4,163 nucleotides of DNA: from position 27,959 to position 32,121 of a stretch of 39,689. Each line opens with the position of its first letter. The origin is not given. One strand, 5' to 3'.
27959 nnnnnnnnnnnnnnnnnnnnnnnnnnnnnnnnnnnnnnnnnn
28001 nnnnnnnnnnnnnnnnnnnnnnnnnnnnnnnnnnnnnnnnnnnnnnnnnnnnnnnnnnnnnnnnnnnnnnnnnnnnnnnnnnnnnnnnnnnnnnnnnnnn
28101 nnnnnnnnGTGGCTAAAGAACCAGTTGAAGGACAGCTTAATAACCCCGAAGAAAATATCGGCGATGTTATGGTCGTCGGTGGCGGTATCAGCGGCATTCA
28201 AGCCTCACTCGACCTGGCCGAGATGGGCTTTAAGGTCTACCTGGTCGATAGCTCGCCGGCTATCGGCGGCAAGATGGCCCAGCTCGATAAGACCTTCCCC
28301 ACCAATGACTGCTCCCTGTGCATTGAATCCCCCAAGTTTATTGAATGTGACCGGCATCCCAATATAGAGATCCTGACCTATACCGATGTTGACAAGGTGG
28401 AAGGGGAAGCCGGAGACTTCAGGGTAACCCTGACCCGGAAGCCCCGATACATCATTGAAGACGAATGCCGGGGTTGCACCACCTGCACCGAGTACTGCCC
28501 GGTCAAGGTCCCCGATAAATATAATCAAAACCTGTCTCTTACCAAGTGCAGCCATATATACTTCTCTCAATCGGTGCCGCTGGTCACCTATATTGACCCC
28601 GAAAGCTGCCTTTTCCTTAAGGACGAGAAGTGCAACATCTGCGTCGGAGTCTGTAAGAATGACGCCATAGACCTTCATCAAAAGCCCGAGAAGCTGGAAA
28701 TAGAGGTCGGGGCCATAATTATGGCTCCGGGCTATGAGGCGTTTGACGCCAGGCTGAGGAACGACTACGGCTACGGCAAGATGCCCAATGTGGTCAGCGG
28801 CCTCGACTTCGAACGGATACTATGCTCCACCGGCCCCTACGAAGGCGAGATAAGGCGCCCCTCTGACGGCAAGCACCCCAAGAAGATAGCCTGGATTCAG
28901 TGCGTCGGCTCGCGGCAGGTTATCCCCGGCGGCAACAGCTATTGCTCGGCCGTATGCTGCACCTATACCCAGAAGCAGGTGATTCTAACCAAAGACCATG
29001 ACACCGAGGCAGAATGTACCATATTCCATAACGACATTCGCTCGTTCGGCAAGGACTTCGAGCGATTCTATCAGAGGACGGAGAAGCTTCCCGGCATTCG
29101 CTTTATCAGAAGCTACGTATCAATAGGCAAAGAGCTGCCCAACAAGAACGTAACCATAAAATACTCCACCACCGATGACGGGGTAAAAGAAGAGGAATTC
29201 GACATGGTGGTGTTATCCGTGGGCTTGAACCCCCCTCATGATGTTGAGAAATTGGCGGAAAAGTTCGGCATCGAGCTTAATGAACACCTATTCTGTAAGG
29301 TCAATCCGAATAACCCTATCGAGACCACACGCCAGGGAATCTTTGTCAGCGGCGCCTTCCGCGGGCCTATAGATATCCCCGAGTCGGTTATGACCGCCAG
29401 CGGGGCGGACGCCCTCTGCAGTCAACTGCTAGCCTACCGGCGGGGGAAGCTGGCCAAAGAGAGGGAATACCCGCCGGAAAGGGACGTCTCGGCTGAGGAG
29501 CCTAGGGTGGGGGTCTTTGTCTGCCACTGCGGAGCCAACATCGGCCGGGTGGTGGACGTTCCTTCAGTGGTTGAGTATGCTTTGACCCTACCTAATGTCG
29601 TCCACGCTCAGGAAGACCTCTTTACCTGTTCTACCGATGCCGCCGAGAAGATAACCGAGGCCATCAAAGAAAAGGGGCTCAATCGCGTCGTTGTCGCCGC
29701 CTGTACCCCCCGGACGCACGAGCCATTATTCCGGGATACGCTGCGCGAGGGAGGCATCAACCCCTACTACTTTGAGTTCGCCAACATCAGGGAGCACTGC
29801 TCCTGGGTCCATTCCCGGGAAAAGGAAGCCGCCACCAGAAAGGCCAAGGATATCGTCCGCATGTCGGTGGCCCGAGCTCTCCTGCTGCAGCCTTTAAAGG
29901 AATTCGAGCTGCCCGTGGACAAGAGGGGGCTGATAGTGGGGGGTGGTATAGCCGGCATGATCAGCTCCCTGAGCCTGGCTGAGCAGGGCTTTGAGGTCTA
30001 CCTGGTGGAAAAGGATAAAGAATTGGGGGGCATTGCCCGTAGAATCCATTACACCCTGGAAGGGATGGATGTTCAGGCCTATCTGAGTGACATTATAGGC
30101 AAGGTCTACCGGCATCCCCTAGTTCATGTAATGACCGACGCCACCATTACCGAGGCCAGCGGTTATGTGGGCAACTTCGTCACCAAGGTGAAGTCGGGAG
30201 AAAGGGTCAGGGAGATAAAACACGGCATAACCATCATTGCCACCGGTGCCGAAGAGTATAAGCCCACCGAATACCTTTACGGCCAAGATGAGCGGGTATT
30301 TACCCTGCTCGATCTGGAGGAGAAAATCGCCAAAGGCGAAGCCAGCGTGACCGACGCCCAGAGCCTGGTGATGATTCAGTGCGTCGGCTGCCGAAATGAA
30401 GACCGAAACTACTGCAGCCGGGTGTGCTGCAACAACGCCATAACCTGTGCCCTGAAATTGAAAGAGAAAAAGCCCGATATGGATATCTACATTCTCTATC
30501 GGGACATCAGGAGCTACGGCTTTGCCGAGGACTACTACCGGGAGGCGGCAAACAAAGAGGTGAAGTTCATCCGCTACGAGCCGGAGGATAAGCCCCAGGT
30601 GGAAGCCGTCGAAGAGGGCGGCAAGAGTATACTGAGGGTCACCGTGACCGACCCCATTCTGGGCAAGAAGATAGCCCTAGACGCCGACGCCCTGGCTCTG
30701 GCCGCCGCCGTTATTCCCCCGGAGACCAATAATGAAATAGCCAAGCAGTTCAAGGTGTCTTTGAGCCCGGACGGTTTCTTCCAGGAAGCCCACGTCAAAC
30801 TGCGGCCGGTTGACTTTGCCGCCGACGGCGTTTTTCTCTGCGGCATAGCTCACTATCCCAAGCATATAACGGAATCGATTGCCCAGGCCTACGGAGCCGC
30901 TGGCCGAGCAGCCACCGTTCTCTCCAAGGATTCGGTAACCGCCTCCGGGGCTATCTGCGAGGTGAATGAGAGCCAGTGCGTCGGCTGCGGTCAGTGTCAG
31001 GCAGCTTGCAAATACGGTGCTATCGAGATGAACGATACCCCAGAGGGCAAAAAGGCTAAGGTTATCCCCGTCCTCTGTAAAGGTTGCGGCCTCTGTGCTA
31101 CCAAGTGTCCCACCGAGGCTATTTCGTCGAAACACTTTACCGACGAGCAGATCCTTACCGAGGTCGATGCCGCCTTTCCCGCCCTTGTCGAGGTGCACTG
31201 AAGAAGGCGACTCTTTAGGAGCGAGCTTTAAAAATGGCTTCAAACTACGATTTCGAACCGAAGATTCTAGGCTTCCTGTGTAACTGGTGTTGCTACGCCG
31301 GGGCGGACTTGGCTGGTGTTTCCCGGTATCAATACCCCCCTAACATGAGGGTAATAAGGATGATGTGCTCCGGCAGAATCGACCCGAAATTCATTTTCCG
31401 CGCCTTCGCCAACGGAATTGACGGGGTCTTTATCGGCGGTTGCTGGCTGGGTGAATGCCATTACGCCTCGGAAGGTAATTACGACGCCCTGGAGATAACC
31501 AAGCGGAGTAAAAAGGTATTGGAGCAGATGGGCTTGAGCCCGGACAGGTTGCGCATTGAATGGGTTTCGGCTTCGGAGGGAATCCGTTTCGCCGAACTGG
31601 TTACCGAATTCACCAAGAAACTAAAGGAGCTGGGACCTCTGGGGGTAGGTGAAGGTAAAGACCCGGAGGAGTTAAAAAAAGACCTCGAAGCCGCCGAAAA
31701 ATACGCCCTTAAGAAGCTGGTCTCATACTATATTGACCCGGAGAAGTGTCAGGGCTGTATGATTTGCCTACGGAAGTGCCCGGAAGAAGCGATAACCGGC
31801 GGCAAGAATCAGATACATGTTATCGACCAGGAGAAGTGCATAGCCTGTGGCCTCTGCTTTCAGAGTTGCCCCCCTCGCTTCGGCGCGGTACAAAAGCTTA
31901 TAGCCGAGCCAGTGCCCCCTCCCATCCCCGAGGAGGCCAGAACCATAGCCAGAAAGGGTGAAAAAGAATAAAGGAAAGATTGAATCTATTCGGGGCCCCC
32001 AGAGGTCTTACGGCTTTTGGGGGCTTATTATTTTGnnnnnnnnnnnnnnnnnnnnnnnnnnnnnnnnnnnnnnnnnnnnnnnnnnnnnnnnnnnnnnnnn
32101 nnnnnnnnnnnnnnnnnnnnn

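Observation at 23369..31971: PaaX-type regulator followed by a complete BamBCDEF-like (class II, tungsten) benzoyl-CoA-reductase-type cluster without adjacent BamGHI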

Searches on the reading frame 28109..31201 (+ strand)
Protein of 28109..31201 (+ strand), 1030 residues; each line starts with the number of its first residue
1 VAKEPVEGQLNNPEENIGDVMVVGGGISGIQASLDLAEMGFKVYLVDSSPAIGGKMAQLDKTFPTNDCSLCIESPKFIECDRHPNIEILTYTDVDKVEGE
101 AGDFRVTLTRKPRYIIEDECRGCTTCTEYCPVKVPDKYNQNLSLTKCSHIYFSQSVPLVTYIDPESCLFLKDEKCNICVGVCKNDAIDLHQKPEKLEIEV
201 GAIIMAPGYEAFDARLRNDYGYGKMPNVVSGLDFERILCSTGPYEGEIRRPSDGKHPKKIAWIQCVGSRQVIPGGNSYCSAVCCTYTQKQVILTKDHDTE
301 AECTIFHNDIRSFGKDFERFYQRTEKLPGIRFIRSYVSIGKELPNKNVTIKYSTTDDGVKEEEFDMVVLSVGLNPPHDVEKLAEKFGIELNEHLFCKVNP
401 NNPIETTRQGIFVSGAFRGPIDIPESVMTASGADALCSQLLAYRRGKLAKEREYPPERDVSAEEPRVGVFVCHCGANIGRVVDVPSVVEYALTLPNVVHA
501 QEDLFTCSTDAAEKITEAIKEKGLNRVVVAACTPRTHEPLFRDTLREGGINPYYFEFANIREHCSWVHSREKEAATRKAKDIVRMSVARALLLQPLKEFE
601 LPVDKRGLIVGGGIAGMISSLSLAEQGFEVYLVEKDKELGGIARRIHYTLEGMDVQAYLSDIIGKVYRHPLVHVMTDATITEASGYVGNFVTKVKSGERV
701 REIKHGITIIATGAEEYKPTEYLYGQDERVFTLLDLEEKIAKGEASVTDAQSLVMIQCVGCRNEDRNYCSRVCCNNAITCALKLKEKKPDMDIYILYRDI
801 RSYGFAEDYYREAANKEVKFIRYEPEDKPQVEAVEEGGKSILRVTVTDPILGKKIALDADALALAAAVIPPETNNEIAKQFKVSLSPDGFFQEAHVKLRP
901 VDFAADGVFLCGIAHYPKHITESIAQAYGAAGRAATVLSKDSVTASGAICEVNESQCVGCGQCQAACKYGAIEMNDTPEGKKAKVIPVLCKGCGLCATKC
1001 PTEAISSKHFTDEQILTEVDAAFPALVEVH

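Call 4: search_protein_families(library=pfam, proteins=[window:28109-31201:+])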
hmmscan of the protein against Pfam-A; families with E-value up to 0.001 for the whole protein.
window:28109-31201:+ (1030 aa): 23 families
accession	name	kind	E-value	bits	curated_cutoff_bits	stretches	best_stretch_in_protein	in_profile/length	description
PF07992.20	Pyr_redox_2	-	2.4e-21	76.8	26.1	2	19-431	2-288/291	Pyridine nucleotide-disulphide oxidoreductase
PF12831.13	FAD_oxidored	-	3.9e-16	59.8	27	2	19-57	1-39/416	FAD dependent oxidoreductase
PF13450.12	NAD_binding_8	-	7.4e-14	52.2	21.9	2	609-651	1-41/68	NAD(P)-binding Rossmann-like domain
PF12838.12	Fer4_7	-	6.9e-12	46.1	27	1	956-1004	1-52/52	4Fe-4S dicluster domain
PF00037.32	Fer4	-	4e-11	42.7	21.1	2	984-1006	2-24/24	4Fe-4S binding domain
PF13738.12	Pyr_redox_3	-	1.5e-10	41.3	30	0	17-58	164-205/305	Pyridine nucleotide-disulphide oxidoreductase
PF00890.30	FAD_binding_2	-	2.1e-10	40.8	20.4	1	608-641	3-36/414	FAD binding domain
PF01266.30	DAO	-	4.1e-09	36.9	27.9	1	608-641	3-37/353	FAD dependent oxidoreductase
PF03486.20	HI0933_like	-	5.2e-09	36.3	50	0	19-57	2-40/244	HI0933-like protein Rossmann domain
PF14697.11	Fer4_21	-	1.2e-08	35.4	35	1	951-1005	2-57/59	4Fe-4S dicluster domain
PF01134.28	GIDA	-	7.4e-08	32.3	22.1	1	19-51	1-29/391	Glucose inhibited division protein A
PF13484.11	Fer4_16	-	4.9e-07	30.9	30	0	990-1008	2-20/66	4Fe-4S double cluster binding domain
PF25160.1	LdpA_Fe-S-bd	-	6.9e-07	29.4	27.6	0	951-975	22-46/49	LdpA Fe-S cluster-binding domain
PF01494.25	FAD_binding_3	-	1.5e-06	28.2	22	0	608-638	5-35/349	FAD binding domain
PF00070.33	Pyr_redox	-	1.8e-06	28.8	22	0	20-53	2-35/82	Pyridine nucleotide-disulphide oxidoreductase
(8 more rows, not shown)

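Call 53: search_protein_families(library=ncbifam, proteins=[window:28109-31201:+], max_evalue=1e-10)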
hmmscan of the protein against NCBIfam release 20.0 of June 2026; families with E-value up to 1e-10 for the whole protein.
window:28109-31201:+ (1030 aa): 13 families
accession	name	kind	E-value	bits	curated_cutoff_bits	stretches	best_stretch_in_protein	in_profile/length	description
NF040770.1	hetero_SS_HdrA2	exception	1e-290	966.3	1100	3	18-442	140-561/777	CoB-CoM heterodisulfide reductase HdrA2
NF041778.1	hetero_SS_HdrA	equivalog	1.9e-220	733.7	1400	3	18-442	143-571/771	ferredoxin:CoB-CoM heterodisulfide reductase subunit HdrA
NF041891.1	hdrA_Methbact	equivalog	7.2e-203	675.9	1300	3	19-440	135-555/762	ferredoxin:CoB-CoM heterodisulfide reductase subunit HdrA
TIGR03467.1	HpnE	equivalog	8.9e-15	54.9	283.05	0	609-647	3-41/430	hydroxysqualene dehydroxylase HpnE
TIGR01372.1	soxA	subfamily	5.6e-14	50.9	1164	0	608-694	172-256/996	sarcosine oxidase subunit alpha family protein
NF009410.0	PRK12771.1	subfamily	1.9e-13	49.9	516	0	18-56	138-177/566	NAD(P)-binding protein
NF045637.1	carotdesatCrtDProt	equivalog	3.2e-13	49.1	580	0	20-60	1-41/485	1-hydroxycarotenoid 3,4-desaturase CrtD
NF005560.0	PRK07233.1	equivalog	3.3e-13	49.3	252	0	608-655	4-49/435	hypothetical protein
TIGR03997.1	mycofact_OYE_2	equivalog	3.4e-12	45.6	793.15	0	604-739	379-497/645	mycofactocin system FadH/OYE family oxidoreductase 2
TIGR01944.1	rnfB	subfamily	9.1e-12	44.9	68.7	0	940-1022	98-177/190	RnfABCDGE type electron transport complex subunit B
NF058655.1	CrtID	equivalog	1.4e-11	43.9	640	0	609-647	3-41/478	bifunctional phytoene desaturase/3,4-desaturase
TIGR01350.1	lipoamide_DH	equivalog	2.3e-11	43.1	408.8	0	608-642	5-38/461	dihydrolipoyl dehydrogenase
NF006021.0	PRK08163.1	equivalog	2.7e-11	43.1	459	0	606-670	7-69/398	3-hydroxybenzoate 6-monooxygenase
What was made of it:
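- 28109..31201 (+): bamE: a double HdrA-like flavoprotein with a C-terminal 2x[4Fe-4S] domain (1030 aa). It has Cys71 (TGC at 28319-28321) where most relatives have a TGA selenocysteine codon. NCBIfam HdrA2 scores 966 bits in three stretches (call 53).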

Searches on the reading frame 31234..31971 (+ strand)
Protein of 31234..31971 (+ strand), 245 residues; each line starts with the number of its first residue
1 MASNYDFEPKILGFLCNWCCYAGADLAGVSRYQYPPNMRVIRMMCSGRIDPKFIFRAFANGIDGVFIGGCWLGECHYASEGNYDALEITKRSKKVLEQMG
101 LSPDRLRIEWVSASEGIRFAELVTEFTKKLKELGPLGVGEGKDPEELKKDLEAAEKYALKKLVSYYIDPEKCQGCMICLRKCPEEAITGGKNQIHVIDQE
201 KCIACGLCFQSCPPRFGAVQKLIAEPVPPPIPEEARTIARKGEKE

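Call 4: search_protein_families(library=pfam, proteins=[window:31234-31971:+])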
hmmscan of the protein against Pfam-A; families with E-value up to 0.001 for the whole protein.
window:31234-31971:+ (245 aa): 13 families
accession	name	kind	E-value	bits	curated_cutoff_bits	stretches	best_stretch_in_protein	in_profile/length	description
PF02662.21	FlpD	-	1.4e-51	174.1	22.3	1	11-134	1-123/123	Methyl-viologen-reducing hydrogenase, delta subunit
PF00037.32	Fer4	-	2.8e-14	52.7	21.1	2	165-188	1-24/24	4Fe-4S binding domain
PF13237.11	Fer4_10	-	1.7e-10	41.1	25.5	2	165-213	2-53/53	4Fe-4S dicluster domain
PF14697.11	Fer4_21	-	5.8e-10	39.6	35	1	167-213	3-52/59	4Fe-4S dicluster domain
PF12837.12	Fer4_6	-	1.5e-09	37.8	25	2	167-187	4-24/24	4Fe-4S binding domain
PF12838.12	Fer4_7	-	4.3e-08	33.9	27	1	171-213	1-49/52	4Fe-4S dicluster domain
PF12797.12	Fer4_2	-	4.6e-08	32.9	24.5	2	195-213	3-21/22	4Fe-4S binding domain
PF13187.11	Fer4_9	-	7.3e-08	32.8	27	1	171-213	1-48/52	4Fe-4S dicluster domain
PF13459.11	Fer4_15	-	7.7e-07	30.2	22.4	0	196-224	2-30/66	4Fe-4S single cluster domain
PF13183.11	Fer4_8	-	3.9e-06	27.8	27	0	200-213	3-16/68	4Fe-4S dicluster domain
PF12800.12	Fer4_4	-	1.5e-05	25.4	24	0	200-213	2-15/17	4Fe-4S binding domain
PF13370.11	Fer4_13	-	0.0003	21.9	24.5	0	197-224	1-28/58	4Fe-4S single cluster domain of Ferredoxin I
PF13484.11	Fer4_16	-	0.00062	20.9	30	0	171-191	1-21/66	4Fe-4S double cluster binding domain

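Call 53: search_protein_families(library=ncbifam, proteins=[window:31234-31971:+], max_evalue=1e-10)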
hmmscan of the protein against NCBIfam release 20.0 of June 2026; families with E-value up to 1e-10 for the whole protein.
window:31234-31971:+ (245 aa): 6 families
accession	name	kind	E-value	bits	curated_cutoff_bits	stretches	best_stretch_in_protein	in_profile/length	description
NF040770.1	hetero_SS_HdrA2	exception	9.4e-62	209.2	1100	1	6-137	645-775/777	CoB-CoM heterodisulfide reductase HdrA2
NF045873.1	F420_non_VhuD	exception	1.1e-34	119.4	215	1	8-136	1-128/132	F420-non-reducing hydrogenase iron-sulfur subunit VhuD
NF041891.1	hdrA_Methbact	equivalog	9.3e-19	67.1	1300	1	8-132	643-760/762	ferredoxin:CoB-CoM heterodisulfide reductase subunit HdrA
TIGR01944.1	rnfB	subfamily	2.1e-15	56.8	68.7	1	150-214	94-157/190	RnfABCDGE type electron transport complex subunit B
NF003475.0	PRK05113.1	equivalog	5.2e-12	46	203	1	150-214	94-157/190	electron transport complex subunit RsxB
NF005415.0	PRK06991.1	equivalog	7.1e-12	45.5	281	1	166-213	81-128/284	electron transport complex subunit RsxB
